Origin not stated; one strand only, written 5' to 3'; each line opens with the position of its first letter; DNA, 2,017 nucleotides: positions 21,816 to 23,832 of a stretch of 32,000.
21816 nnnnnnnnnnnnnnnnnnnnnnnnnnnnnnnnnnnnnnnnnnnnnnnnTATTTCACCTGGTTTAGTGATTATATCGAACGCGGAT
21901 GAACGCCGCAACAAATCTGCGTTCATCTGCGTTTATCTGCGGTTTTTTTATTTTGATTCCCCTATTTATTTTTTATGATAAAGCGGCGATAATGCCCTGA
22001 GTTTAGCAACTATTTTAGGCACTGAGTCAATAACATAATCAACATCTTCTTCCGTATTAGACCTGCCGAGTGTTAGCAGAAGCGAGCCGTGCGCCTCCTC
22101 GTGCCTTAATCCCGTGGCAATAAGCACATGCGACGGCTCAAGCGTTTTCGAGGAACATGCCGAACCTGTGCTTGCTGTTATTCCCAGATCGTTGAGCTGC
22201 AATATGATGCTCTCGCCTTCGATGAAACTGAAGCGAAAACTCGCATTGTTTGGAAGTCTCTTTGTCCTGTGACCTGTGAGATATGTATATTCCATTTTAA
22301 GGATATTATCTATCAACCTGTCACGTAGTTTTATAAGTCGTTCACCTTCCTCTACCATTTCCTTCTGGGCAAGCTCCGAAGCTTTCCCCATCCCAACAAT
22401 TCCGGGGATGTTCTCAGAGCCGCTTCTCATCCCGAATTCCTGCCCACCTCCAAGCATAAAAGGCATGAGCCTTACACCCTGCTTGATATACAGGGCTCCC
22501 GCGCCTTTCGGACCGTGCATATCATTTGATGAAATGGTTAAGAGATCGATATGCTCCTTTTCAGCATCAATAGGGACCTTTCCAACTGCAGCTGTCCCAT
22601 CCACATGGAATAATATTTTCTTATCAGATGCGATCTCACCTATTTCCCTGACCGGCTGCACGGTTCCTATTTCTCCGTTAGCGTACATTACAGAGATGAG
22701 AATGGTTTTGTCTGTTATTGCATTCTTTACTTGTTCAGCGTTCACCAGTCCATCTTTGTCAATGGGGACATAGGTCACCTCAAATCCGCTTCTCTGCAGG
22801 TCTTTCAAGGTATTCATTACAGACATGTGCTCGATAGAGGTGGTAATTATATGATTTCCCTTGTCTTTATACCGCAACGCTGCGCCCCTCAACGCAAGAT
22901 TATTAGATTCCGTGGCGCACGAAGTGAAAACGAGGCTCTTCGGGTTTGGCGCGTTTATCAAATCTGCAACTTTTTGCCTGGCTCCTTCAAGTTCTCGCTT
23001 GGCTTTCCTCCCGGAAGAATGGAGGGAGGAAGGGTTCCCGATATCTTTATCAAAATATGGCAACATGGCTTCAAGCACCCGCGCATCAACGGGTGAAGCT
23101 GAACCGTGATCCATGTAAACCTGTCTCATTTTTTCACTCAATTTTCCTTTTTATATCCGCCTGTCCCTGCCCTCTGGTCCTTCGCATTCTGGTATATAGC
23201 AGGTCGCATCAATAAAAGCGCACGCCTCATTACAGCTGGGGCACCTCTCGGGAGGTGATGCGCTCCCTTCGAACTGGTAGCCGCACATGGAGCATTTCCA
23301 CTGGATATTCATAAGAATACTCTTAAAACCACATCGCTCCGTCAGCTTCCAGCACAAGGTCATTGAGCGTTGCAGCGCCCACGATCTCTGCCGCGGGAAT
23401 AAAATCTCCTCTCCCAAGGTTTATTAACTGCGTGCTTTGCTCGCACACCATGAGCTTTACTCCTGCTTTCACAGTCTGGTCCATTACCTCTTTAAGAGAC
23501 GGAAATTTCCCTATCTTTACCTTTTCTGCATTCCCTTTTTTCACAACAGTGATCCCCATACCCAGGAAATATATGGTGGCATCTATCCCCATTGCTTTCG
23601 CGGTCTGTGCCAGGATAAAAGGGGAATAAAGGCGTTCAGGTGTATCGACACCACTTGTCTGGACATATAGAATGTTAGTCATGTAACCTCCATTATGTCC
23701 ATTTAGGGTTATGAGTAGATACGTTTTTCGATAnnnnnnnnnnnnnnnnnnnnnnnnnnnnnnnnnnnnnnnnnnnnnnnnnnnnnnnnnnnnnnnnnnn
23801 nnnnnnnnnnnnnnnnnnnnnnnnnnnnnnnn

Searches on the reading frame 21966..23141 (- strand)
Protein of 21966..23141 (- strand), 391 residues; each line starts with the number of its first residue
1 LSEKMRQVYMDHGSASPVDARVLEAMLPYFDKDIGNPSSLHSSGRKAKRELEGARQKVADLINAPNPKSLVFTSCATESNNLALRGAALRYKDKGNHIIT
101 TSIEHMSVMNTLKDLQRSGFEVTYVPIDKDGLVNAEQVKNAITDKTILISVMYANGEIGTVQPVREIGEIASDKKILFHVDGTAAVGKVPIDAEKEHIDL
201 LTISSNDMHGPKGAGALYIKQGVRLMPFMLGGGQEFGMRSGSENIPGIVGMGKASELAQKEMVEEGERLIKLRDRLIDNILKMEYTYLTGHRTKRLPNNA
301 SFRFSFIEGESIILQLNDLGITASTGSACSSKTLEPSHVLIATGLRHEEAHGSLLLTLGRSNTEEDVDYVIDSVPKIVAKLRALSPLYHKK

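Call 5: search_protein_families(library=pfam, proteins=[window:21966-23141:-], max_evalue=0.01)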
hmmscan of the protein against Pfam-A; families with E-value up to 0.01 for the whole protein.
window:21966-23141:- (391 aa): 4 families
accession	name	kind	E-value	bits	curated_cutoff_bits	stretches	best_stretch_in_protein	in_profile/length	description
PF00266.25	Aminotran_5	-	5.3e-73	246.5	21.5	1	8-370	1-371/371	Aminotransferase class-V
PF01041.23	DegT_DnrJ_EryC1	-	3.2e-08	33.7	19.8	1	71-187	43-151/360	DegT/DnrJ/EryC1/StrS aminotransferase family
PF01212.27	Beta_elim_lyase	-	9.1e-07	28.9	27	1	68-183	48-170/288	Beta-eliminating lyase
PF00155.27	Aminotran_1_2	-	0.00013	21.7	19.7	1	54-181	47-185/361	Aminotransferase class I and II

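Call 6: search_protein_families(library=ncbifam, proteins=[window:21966-23141:-], max_evalue=0.01)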
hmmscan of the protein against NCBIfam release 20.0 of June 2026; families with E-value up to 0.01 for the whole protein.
window:21966-23141:- (391 aa): 34 families (the best 25 are shown)
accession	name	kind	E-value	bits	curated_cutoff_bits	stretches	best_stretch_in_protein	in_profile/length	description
TIGR03402.1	FeS_nifS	equivalog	7.6e-152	505.5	530.75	1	8-387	1-379/379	cysteine desulfurase NifS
TIGR02006.1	IscS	equivalog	8.3e-134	446.6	643.2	1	7-389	4-386/402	IscS subfamily cysteine desulfurase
NF010611.0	PRK14012.1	equivalog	6.4e-133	443.6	548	1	7-389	6-390/406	IscS subfamily cysteine desulfurase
TIGR03403.1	nifS_epsilon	equivalog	1.9e-111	372.6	587.7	1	8-385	1-380/382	NifS family cysteine desulfurase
TIGR03235.1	DNA_S_dndA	equivalog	3.6e-102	342.3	480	1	9-354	1-349/353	cysteine desulfurase DndA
NF002806.0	PRK02948.1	subfamily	1.1e-87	294.5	304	1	8-380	2-374/381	IscS subfamily cysteine desulfurase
TIGR01977.1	am_tr_V_EF2568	hypoth_equivalog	7.1e-49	166.8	377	1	9-376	2-375/376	cysteine desulfurase family protein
TIGR01979.1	sufS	subfamily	1.5e-42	145.9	475.1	1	6-378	18-399/403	SufS family cysteine desulfurase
NF040779.1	Sec_lyase_SclA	exception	4.6e-32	111.4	525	1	8-235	1-229/378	selenocysteine lyase SclA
TIGR03392.1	FeS_syn_CsdA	equivalog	1.8e-28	99.9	493.6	1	6-377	16-392/398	cysteine desulfurase CsdA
NF008126.0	PRK10874.1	equivalog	2.5e-28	99.4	607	1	6-378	19-396/401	cysteine desulfurase CsdA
NF041166.1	f2_encap_cargo1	exception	4.1e-27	95.6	800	1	41-233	281-475/623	family 2A encapsulin nanocompartment cargo protein cysteine desulfurase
NF006791.0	PRK09295.1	equivalog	3.9e-26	92.1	661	1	8-234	25-254/406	cysteine desulfurase SufS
TIGR01976.1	am_tr_V_VC1184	hypoth_equivalog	4.3e-26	92.1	352.35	1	5-221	17-233/401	cysteine desulfurase-like protein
TIGR03812.1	tyr_de_CO2_Arch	equivalog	1.1e-15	57.4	299.4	1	24-188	38-195/375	tyrosine decarboxylase MfnA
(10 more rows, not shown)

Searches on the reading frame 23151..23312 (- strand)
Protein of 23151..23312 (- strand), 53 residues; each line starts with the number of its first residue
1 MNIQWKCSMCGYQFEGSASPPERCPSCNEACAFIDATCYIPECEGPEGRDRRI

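Call 58: search_protein_families(library=pfam, proteins=[window:23151-23312:-], max_evalue=0.001)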
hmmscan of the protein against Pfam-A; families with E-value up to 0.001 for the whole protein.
window:23151-23312:- (53 aa): 1 family
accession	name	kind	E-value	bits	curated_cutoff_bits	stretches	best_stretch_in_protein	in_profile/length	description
PF21349.2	RUBY_RBDX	-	2.6e-08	33.6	26.5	1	5-29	1-24/30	Rubrerythrin, rubredoxin-like domain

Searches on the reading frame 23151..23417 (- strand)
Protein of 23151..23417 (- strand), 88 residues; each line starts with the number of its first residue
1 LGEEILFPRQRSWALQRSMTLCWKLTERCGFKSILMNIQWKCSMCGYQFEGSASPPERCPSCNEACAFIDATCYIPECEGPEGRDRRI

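Call 5: search_protein_families(library=pfam, proteins=[window:23151-23417:-], max_evalue=0.01)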
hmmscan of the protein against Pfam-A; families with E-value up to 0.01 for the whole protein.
window:23151-23417:- (88 aa): 1 family
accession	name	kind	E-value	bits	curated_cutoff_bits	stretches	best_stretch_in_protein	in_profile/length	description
PF21349.2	RUBY_RBDX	-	6.5e-08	32.3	26.5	1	40-64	1-24/30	Rubrerythrin, rubredoxin-like domain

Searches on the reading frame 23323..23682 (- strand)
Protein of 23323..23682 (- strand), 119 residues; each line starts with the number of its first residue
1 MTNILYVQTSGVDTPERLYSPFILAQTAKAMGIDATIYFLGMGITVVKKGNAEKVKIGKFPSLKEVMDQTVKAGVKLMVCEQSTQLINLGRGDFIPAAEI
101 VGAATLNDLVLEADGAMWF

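Call 5: search_protein_families(library=pfam, proteins=[window:23323-23682:-], max_evalue=0.01)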
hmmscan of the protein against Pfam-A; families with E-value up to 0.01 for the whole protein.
window:23323-23682:- (119 aa): 2 families
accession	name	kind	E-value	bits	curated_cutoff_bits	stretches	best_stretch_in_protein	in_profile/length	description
PF02635.20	DsrE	-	2e-17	63.9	22.7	1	3-119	2-116/116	DsrE/DsrF-like family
PF13686.11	DrsE_2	-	2.1e-16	60.7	25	2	54-115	92-153/156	DsrE/DsrF/DrsH-like family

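Call 6: search_protein_families(library=ncbifam, proteins=[window:23323-23682:-], max_evalue=0.01)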
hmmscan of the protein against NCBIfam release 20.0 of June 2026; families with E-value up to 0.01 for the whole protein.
window:23323-23682:- (119 aa): 1 family
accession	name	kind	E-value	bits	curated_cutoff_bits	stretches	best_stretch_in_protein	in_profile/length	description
NF047629.1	SulfCarrDsrE2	equivalog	2.3e-12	47.4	210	2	54-118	94-158/159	sulfur carrier protein DsrE2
